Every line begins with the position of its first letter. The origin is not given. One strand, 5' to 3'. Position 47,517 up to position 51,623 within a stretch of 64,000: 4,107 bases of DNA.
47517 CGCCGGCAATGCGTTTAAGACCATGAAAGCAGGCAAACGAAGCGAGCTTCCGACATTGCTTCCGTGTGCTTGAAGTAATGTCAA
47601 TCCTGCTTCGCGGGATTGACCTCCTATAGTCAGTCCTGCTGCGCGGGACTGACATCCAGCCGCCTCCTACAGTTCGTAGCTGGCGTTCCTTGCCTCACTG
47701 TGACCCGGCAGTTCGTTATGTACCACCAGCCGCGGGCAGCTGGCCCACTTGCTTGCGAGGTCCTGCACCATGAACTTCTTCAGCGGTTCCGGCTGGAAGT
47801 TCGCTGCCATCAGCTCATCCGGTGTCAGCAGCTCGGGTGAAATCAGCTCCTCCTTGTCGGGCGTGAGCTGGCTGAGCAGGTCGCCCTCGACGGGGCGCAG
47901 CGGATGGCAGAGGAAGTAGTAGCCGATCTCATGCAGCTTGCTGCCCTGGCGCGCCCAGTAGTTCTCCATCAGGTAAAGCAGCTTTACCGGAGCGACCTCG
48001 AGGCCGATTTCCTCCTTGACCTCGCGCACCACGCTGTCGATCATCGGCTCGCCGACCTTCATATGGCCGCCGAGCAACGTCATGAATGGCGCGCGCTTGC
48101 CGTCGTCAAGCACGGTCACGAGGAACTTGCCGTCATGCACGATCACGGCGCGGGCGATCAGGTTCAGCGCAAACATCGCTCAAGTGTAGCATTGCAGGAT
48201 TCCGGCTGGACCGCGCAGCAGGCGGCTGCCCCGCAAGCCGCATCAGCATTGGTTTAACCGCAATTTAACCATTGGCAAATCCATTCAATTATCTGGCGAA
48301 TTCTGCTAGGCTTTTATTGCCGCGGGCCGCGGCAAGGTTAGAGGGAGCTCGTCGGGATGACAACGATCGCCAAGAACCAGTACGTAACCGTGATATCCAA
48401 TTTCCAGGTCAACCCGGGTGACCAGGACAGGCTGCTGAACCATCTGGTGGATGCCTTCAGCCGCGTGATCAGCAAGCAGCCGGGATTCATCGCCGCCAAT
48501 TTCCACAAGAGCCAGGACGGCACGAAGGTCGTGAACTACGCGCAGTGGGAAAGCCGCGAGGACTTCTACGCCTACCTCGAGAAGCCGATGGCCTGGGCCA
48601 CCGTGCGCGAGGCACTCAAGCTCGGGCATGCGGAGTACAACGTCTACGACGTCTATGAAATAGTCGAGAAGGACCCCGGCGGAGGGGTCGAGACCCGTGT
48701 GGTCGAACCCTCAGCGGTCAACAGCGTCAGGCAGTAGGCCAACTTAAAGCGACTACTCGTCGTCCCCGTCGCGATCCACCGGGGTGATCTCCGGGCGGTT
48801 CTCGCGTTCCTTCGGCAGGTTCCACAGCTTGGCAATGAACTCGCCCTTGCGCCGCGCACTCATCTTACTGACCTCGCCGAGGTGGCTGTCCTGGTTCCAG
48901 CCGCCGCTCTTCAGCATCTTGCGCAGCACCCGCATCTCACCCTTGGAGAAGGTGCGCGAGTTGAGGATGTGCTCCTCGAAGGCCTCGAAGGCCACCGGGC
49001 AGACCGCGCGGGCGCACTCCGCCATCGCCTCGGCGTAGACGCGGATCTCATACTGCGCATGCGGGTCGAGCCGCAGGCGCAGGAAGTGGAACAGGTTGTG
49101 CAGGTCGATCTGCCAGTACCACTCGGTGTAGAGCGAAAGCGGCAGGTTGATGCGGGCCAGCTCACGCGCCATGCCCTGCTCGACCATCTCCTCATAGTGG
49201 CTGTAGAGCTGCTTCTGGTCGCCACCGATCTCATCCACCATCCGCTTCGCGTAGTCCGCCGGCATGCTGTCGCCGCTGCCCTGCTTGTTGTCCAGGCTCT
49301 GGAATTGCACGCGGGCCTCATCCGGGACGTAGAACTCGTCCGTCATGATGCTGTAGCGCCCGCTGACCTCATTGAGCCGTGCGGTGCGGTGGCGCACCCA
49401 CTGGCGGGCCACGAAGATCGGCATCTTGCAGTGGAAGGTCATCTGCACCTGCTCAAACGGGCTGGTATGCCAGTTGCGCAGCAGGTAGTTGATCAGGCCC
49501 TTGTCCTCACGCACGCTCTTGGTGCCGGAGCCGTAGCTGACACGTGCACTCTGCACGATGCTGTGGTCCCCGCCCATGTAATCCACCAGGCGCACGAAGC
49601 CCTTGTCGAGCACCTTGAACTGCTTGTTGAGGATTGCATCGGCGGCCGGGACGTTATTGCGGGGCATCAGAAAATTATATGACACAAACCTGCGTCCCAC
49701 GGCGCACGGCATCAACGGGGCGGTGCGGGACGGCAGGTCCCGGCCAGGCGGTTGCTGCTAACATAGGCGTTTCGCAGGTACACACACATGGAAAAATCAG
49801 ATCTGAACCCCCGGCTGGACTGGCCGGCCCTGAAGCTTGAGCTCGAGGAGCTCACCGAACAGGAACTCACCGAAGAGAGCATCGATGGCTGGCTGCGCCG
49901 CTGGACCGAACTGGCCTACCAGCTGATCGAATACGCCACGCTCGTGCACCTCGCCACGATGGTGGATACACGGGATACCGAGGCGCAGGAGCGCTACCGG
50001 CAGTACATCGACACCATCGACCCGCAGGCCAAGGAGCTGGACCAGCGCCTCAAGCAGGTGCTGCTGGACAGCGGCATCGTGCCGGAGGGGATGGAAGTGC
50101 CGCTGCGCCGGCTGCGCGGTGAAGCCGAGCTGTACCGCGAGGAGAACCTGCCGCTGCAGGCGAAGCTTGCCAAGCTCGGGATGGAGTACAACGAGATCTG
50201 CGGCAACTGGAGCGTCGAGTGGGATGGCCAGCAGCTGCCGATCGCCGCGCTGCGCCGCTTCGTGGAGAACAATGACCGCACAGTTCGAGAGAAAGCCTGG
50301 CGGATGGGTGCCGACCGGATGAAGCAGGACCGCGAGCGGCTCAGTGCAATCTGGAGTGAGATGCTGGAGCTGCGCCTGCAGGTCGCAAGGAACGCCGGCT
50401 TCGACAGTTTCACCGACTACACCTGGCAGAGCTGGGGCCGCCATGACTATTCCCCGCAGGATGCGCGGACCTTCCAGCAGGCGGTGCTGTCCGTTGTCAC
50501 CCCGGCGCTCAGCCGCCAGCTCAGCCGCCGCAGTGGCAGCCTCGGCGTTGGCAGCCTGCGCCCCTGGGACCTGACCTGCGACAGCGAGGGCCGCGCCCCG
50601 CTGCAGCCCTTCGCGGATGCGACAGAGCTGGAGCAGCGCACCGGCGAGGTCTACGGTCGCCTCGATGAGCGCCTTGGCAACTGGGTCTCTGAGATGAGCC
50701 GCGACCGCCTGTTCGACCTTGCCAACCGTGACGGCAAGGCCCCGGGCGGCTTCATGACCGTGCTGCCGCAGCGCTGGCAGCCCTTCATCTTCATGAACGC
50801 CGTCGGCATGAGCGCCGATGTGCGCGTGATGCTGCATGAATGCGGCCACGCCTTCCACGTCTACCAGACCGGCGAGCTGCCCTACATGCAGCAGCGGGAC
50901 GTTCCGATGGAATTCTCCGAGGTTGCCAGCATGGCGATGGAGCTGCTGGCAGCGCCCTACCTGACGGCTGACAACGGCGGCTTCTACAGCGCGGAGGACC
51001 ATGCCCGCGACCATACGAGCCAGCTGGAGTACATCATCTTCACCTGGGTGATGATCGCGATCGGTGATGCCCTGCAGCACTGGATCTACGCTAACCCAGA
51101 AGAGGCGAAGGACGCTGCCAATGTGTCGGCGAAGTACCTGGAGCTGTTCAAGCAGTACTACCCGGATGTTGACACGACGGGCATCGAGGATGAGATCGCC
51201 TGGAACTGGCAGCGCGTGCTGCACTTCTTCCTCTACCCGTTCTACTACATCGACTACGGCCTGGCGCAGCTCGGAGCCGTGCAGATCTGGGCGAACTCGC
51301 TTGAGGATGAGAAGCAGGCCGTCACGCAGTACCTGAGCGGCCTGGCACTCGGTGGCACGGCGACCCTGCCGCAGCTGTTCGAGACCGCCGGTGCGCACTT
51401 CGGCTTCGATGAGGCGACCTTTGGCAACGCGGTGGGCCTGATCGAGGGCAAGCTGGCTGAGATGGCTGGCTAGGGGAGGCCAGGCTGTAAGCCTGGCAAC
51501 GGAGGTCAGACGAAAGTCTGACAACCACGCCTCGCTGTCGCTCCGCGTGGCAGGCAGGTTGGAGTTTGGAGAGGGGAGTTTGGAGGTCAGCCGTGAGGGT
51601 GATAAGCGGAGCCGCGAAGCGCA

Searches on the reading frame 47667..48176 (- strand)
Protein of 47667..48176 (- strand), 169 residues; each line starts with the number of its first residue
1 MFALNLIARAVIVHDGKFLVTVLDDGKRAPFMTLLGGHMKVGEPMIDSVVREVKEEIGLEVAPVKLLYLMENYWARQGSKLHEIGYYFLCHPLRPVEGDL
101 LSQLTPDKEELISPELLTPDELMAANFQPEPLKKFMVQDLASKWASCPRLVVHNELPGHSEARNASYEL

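Call 13: search_protein_families(library=pfam, proteins=[window:47667-48176:-], max_evalue=0.00001)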
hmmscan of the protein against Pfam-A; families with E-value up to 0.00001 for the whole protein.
window:47667-48176:- (169 aa): 1 family
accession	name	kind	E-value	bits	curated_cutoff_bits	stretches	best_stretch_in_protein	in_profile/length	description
PF00293.34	NUDIX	-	1.6e-11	44.8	21.1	1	8-130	5-126/134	NUDIX domain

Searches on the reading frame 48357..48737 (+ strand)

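Call 13: search_protein_families(library=pfam, proteins=[window:48357-48737:+], max_evalue=0.00001)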
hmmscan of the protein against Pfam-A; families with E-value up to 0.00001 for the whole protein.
window:48357-48737:+ (126 aa): 1 family
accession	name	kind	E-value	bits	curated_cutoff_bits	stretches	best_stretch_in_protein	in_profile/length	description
PF03992.22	ABM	-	6.3e-12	45.9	23.1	1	10-80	2-73/78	Antibiotic biosynthesis monooxygenase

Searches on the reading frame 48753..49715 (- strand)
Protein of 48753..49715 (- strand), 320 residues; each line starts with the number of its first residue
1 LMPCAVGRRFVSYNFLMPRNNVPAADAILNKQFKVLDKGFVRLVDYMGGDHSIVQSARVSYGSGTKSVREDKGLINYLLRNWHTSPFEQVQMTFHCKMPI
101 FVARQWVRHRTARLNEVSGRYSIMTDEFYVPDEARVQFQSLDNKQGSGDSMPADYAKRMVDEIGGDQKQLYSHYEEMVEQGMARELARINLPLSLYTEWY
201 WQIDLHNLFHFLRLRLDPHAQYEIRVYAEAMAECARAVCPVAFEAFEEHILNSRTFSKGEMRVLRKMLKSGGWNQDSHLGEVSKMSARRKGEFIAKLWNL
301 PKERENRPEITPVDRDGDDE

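Call 13: search_protein_families(library=pfam, proteins=[window:48753-49715:-], max_evalue=0.00001)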
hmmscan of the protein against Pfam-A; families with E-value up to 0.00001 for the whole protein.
window:48753-49715:- (320 aa): 1 family
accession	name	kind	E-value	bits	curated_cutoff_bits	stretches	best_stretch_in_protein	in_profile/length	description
PF02511.20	Thy1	-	1.7e-60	204.6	24.8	1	42-241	1-191/191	Thymidylate synthase complementing protein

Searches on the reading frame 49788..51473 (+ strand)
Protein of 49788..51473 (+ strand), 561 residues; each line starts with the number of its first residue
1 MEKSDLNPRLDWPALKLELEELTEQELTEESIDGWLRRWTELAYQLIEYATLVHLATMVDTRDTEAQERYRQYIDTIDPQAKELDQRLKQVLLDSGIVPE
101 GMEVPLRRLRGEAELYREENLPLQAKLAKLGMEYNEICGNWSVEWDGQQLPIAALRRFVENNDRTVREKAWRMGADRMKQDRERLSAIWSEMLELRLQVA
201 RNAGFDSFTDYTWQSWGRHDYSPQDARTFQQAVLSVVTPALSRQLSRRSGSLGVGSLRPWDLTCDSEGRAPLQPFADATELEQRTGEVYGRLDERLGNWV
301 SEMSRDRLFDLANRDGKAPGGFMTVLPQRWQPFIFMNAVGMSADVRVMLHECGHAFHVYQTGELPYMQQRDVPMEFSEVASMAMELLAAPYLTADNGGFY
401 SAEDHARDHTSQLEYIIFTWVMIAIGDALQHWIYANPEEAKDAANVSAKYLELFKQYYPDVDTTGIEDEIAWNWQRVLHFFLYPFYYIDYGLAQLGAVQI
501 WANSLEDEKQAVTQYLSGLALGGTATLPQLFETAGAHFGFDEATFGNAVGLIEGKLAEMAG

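Call 12: search_protein_families(library=pfam, proteins=[window:49788-51473:+], max_evalue=0.00001)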
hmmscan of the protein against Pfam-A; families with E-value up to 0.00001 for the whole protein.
window:49788-51473:+ (561 aa): 1 family
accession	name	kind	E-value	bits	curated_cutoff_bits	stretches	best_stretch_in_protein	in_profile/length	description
PF01432.26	Peptidase_M3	-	4.3e-39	135.6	27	1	159-538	3-445/457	Peptidase family M3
